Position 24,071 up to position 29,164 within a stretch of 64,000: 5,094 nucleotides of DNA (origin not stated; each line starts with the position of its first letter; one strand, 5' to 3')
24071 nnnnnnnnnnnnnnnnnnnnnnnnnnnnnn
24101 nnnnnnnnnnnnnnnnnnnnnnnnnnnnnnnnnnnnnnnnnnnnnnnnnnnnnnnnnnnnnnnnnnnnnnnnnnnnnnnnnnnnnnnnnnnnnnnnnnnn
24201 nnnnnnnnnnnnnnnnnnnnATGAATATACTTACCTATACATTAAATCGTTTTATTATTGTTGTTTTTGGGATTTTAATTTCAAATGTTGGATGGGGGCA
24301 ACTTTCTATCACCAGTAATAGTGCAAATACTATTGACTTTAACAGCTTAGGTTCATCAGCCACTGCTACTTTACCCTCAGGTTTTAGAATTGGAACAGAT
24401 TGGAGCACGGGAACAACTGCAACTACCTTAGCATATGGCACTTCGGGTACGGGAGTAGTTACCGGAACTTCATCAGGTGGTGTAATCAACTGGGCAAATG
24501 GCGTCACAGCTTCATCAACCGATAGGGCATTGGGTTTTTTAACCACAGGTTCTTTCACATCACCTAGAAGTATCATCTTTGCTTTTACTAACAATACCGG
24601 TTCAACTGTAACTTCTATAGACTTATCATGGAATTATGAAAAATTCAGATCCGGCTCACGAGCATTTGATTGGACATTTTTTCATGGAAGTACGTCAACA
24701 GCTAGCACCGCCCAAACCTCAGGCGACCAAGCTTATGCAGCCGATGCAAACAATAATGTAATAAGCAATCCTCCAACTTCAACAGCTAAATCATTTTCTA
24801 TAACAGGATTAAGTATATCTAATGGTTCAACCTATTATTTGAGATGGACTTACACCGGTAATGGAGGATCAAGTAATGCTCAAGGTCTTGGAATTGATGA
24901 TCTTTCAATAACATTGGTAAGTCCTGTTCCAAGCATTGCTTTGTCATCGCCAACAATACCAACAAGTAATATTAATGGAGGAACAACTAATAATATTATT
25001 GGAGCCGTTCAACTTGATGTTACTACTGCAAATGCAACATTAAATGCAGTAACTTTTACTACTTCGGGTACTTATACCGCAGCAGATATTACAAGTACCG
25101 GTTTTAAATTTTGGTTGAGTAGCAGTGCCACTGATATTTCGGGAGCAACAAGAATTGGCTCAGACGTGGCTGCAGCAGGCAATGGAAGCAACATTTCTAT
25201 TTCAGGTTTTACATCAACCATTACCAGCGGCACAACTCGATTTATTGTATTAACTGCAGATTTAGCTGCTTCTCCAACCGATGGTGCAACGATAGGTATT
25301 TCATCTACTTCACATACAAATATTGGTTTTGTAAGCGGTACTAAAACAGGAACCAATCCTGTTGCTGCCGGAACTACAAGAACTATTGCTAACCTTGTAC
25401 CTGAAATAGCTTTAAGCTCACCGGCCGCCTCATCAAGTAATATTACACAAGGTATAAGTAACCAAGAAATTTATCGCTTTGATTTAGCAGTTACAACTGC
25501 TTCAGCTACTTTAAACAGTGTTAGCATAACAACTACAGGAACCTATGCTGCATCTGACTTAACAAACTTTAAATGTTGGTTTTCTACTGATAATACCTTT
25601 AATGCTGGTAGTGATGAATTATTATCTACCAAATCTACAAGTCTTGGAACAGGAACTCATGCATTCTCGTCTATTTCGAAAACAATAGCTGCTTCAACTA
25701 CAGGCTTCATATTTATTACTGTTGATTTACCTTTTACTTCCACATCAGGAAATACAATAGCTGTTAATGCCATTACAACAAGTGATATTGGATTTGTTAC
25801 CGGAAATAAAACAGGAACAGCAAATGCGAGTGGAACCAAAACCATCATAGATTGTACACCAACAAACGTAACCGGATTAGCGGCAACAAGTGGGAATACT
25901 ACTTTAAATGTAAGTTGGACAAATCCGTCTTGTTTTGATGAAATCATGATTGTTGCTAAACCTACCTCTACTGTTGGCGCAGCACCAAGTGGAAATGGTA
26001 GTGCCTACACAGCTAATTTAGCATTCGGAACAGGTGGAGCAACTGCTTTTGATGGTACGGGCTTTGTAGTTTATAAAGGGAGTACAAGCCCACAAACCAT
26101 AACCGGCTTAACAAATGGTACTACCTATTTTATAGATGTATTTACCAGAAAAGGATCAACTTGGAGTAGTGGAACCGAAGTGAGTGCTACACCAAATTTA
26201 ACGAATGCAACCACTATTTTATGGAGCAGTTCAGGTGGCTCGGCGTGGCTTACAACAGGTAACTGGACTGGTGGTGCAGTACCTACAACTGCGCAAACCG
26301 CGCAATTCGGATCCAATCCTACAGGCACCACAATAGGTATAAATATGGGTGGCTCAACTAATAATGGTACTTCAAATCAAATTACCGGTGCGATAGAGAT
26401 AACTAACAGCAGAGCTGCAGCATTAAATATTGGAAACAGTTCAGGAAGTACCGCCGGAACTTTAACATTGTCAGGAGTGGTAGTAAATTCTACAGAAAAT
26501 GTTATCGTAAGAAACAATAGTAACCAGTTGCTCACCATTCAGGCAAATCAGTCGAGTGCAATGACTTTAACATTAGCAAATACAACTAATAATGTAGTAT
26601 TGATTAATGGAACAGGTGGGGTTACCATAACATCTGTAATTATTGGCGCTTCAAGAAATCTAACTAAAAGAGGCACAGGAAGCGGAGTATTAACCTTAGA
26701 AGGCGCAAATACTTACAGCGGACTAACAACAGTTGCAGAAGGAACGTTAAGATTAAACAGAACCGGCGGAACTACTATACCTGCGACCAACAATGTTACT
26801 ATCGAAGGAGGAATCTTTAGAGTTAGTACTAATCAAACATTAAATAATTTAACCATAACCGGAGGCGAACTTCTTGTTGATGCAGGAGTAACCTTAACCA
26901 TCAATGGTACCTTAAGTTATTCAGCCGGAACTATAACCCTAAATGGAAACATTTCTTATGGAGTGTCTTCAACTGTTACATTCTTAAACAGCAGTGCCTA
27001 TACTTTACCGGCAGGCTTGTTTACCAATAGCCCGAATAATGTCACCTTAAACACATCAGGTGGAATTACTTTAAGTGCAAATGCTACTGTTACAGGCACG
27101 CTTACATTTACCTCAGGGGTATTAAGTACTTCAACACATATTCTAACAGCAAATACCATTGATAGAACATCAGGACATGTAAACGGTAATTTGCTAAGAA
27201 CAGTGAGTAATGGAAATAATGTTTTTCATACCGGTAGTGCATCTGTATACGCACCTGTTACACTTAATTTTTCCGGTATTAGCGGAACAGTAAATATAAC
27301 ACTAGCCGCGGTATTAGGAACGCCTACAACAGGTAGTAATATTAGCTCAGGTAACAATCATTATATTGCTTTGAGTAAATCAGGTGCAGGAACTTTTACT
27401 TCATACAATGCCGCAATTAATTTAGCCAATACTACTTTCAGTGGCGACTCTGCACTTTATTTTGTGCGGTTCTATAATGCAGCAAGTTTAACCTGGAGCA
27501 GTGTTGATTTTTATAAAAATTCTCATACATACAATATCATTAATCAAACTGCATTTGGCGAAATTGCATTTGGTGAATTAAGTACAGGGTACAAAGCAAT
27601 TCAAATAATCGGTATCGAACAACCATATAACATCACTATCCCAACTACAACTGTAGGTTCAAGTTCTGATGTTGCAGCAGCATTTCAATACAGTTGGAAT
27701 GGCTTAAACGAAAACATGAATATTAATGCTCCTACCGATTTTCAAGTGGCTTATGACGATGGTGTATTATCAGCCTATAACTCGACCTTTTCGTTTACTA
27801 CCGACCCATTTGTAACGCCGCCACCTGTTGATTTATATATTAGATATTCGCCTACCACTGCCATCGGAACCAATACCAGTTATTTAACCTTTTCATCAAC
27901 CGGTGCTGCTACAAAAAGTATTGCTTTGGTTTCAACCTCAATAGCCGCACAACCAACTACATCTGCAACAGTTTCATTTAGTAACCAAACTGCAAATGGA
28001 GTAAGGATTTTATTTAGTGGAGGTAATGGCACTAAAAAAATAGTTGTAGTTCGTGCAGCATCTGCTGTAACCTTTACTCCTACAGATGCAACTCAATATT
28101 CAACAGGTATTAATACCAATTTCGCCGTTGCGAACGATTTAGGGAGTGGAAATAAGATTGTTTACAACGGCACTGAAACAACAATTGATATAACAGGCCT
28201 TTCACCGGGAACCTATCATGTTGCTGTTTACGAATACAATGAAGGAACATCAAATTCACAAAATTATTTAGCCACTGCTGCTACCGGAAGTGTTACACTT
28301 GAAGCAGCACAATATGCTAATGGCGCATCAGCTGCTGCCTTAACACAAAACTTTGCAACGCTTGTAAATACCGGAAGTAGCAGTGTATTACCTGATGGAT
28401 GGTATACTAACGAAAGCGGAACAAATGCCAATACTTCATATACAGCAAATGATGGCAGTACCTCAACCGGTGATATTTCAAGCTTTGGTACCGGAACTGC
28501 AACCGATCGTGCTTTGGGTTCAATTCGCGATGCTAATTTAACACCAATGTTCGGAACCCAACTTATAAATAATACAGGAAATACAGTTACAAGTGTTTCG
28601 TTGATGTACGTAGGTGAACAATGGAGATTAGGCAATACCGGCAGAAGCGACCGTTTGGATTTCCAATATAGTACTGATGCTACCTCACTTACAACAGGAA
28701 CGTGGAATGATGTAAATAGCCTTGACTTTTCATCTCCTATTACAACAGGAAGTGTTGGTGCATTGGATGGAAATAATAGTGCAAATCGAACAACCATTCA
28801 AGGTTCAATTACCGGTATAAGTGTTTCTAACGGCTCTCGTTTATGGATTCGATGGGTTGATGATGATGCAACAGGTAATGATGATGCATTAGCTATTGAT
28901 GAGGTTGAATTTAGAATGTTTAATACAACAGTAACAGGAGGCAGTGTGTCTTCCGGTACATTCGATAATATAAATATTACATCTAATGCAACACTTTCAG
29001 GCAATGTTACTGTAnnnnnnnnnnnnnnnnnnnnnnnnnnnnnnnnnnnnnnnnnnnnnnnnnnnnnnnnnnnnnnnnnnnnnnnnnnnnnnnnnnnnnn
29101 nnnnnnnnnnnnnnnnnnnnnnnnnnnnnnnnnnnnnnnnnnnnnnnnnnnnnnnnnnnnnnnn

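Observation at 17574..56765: A 32.5-kb block of three giant T9SS cargos (plus a mini cargo) as one surface-structure locus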

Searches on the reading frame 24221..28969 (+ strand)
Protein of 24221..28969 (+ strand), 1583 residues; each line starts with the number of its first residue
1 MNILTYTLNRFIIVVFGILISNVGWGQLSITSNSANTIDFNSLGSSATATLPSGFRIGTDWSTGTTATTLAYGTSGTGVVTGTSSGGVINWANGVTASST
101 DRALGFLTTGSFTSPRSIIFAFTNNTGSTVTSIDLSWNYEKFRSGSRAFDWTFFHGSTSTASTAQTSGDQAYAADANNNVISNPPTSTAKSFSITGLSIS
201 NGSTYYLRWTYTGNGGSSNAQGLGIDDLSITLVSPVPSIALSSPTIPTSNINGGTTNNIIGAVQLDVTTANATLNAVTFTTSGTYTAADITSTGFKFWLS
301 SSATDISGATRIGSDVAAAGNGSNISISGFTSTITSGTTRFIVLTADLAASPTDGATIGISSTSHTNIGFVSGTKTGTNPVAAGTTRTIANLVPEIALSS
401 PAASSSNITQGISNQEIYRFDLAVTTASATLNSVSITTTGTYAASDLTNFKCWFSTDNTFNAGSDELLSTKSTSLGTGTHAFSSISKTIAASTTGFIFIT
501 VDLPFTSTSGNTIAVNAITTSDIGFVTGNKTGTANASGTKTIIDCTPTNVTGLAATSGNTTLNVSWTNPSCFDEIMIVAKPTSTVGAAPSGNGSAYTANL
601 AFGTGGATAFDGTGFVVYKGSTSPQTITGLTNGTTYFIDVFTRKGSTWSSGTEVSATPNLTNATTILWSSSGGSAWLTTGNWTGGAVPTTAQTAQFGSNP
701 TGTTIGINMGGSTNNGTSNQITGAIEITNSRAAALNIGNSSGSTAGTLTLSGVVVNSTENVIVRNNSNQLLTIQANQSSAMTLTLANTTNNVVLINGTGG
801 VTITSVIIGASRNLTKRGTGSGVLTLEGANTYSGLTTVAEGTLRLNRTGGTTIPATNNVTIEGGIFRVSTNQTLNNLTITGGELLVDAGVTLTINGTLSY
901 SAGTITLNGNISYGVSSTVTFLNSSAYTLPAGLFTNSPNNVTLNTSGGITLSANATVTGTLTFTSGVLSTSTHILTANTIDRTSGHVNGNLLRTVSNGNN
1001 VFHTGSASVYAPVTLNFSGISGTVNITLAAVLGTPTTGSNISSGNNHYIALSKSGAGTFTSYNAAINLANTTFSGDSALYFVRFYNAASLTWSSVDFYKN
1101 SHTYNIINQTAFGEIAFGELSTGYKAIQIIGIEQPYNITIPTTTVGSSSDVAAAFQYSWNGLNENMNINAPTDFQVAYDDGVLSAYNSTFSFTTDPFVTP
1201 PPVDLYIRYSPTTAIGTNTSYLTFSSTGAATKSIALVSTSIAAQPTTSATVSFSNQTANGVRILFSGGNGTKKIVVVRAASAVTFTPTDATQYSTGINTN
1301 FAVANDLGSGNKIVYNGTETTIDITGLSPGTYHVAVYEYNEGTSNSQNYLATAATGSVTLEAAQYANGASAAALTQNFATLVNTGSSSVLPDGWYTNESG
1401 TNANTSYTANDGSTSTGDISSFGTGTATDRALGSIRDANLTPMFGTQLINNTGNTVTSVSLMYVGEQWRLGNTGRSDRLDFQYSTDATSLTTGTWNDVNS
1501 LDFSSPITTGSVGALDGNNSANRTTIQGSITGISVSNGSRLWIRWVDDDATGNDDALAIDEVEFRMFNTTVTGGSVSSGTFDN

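Call 61: search_solved_structures(query=window:24221-28969:+, max_evalue=0.1)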
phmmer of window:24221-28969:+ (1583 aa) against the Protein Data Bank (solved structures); distinct sequences matched with E-value up to 0.1: 1.
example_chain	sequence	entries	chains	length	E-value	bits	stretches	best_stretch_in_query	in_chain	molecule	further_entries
3teu_A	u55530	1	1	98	0.082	13.6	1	1279-1356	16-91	Fibcon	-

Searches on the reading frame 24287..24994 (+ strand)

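Call 76: search_protein_families(library=pfam, proteins=[window:24287-24994:+], max_evalue=0.5)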
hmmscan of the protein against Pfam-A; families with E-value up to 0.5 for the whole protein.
window:24287-24994:+ (236 aa): 1 family
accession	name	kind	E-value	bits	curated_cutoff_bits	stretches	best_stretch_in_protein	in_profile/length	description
PF17451.8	Glyco_hyd_101C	-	0.0071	17.1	25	1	140-197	20-77/119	Glycosyl hydrolase 101 beta sandwich domain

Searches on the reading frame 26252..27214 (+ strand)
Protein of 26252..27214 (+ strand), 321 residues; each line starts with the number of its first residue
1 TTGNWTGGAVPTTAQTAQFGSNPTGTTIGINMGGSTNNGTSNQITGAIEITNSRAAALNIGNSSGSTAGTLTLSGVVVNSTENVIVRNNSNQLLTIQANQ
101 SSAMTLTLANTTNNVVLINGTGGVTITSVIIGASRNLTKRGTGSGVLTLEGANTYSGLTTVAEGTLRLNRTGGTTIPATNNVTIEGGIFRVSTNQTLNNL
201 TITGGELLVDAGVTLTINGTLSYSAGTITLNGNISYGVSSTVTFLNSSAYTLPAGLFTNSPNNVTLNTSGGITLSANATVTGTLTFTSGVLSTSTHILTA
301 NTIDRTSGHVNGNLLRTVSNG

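Call 76: search_protein_families(library=pfam, proteins=[window:26252-27214:+], max_evalue=0.5)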
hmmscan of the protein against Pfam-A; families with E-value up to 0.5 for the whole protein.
window:26252-27214:+ (321 aa): 2 families
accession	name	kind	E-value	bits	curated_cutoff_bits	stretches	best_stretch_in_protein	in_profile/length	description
PF12951.13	PATR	-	1.5e-08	35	27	1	142-168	4-30/30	Passenger-associated-transport-repeat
PF20545.3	DUF6759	-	0.075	13.6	27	1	79-149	22-91/94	Domain of unknown function (DUF6759)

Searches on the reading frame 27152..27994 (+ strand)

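Call 76: search_protein_families(library=pfam, proteins=[window:27152-27994:+], max_evalue=0.5)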
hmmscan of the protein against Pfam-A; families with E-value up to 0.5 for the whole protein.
window:27152-27994:+ (281 aa): 1 family
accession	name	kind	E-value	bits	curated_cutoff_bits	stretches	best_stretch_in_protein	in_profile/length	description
PF13540.12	RCC1_2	-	0.16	12.3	22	1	63-78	3-18/30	Regulator of chromosome condensation (RCC1) repeat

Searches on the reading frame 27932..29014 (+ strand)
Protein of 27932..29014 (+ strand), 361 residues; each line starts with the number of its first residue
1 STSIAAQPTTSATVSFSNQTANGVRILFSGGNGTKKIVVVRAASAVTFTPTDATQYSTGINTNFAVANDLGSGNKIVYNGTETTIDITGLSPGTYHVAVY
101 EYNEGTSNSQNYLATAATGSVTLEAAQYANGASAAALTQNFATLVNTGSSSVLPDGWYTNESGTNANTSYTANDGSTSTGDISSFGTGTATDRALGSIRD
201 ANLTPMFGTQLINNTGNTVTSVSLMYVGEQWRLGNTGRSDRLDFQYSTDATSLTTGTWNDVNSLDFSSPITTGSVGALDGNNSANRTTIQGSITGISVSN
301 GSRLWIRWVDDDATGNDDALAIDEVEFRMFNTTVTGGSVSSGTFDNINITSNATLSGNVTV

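Call 76: search_protein_families(library=pfam, proteins=[window:27932-29014:+], max_evalue=0.5)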
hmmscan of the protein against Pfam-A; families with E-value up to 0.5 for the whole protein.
window:27932-29014:+ (361 aa): 3 families
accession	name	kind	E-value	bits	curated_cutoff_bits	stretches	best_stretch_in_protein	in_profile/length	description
PF07495.19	Y_Y_Y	-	0.085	13.2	26.6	1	74-112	19-57/65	Y_Y_Y domain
PF13473.12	Cupredoxin_1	-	0.12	12.8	27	0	62-97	57-90/104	Cupredoxin-like domain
PF10179.15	NDNF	-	0.19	12.2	27.3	1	72-117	78-124/127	Neuron-derived neurotrophic factor, first Fn(III) domain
